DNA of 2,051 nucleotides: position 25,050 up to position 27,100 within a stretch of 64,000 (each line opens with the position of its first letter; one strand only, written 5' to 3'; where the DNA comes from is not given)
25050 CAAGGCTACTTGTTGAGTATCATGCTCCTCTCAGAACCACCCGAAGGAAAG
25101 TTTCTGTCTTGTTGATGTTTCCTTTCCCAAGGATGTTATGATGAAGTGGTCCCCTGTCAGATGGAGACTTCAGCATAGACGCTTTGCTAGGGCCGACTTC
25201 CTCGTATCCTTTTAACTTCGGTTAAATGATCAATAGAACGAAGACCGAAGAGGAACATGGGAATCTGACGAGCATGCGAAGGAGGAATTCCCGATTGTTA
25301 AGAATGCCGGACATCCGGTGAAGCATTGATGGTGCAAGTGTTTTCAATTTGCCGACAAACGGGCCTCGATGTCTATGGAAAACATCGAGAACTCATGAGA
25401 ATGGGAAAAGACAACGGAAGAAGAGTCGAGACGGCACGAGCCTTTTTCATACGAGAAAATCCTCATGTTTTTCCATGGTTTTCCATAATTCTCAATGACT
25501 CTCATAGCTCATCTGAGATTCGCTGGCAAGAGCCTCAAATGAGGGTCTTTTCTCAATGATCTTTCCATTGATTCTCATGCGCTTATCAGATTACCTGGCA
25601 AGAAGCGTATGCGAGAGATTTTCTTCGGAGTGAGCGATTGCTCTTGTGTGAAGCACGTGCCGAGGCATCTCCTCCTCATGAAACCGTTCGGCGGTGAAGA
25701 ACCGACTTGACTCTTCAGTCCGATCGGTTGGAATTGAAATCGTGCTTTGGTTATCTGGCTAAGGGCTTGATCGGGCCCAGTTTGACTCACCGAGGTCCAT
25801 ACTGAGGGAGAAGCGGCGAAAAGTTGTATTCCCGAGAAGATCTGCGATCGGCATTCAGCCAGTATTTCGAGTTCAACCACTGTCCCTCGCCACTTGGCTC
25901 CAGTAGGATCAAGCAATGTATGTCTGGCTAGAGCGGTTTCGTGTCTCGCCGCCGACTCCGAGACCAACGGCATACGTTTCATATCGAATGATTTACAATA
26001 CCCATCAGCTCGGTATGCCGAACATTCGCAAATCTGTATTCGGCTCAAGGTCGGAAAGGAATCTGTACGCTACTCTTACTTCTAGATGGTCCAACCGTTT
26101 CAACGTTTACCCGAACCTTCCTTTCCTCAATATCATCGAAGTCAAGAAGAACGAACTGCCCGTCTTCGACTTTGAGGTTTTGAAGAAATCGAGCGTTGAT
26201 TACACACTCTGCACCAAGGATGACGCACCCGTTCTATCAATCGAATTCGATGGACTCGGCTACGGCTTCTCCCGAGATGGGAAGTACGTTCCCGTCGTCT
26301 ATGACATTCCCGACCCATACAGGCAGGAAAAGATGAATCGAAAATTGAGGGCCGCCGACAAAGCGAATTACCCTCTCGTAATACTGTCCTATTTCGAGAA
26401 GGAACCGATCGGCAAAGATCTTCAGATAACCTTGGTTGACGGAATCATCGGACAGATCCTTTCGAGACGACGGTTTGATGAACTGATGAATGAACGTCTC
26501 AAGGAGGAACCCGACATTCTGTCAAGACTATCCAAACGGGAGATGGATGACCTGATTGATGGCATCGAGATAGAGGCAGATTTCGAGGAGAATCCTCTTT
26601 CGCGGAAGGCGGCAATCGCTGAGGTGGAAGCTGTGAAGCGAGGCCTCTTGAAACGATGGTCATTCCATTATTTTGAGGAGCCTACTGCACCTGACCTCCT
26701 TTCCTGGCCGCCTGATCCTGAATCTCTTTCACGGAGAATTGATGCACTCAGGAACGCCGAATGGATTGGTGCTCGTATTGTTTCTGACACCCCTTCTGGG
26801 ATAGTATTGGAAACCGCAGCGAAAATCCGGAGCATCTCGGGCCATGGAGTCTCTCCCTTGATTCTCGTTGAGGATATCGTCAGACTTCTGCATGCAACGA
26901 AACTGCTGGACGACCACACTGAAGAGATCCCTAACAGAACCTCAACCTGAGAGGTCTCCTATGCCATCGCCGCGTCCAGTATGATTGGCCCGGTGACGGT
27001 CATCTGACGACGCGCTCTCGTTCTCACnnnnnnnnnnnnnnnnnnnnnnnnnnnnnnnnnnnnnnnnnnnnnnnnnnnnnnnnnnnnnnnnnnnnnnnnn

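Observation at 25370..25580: Homologous non-coding repeat blocks in inverted orientation at two AT-rich loci 16 kb apart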

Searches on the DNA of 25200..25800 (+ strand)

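Call 17: search_dna_similar(query=window:25200-25800:+, collection=plasmids, mode=distant)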
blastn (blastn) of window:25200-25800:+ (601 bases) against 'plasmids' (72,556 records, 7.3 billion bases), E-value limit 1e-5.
No match.

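Call 18: search_dna_similar(query=window:25200-25800:+, collection=phages, mode=distant)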
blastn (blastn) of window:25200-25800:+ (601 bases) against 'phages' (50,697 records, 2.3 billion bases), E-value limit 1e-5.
No match.
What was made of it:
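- No hit in plasmid or phage collections (calls 17, 18).
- Tried and rejected: blastn of an arm against plasmids and phages gave no match (calls 17, 18).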

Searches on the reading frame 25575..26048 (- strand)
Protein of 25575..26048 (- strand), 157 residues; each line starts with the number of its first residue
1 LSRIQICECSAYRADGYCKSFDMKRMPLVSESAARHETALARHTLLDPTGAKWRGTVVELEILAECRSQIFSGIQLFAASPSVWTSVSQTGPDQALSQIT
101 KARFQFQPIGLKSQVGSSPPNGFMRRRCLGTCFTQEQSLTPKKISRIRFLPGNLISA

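Call 10: search_protein_families(library=pfam, proteins=[window:25575-26048:-])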
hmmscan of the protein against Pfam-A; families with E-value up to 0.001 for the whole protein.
window:25575-26048:- (157 aa): 0 families

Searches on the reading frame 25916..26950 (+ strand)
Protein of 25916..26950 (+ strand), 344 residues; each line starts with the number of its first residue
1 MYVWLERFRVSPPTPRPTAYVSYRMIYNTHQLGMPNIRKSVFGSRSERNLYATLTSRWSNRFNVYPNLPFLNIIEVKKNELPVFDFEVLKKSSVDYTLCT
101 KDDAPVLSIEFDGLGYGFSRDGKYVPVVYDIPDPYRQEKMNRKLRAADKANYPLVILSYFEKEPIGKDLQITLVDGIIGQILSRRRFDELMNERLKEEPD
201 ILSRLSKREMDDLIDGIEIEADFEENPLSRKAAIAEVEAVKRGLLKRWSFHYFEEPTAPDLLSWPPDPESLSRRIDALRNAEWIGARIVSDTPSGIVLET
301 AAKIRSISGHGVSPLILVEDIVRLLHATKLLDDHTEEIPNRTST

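Call 10: search_protein_families(library=pfam, proteins=[window:25916-26950:+])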
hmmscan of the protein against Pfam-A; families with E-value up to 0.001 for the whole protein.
window:25916-26950:+ (344 aa): 1 family
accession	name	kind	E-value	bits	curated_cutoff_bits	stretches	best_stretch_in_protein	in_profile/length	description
PF10881.14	DUF2726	-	5.3e-05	23.4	24.7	1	44-114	6-80/126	Protein of unknown function (DUF2726)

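Call 21: find_encoding_contigs(protein=window:25916-26950:+, flank=10000)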
Protein window:25916-26950:+ (344 aa): no gene with exactly this product is on record in the collection.

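Call 23: search_protein_families(library=phrogs, proteins=[window:25916-26950:+], max_evalue=0.01)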
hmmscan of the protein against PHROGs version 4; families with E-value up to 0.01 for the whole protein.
window:25916-26950:+ (344 aa): 0 families

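Call 24: search_protein_families(library=ncbifam, proteins=[window:25916-26950:+], max_evalue=0.01)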
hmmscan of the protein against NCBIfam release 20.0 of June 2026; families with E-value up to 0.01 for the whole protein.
window:25916-26950:+ (344 aa): 0 families
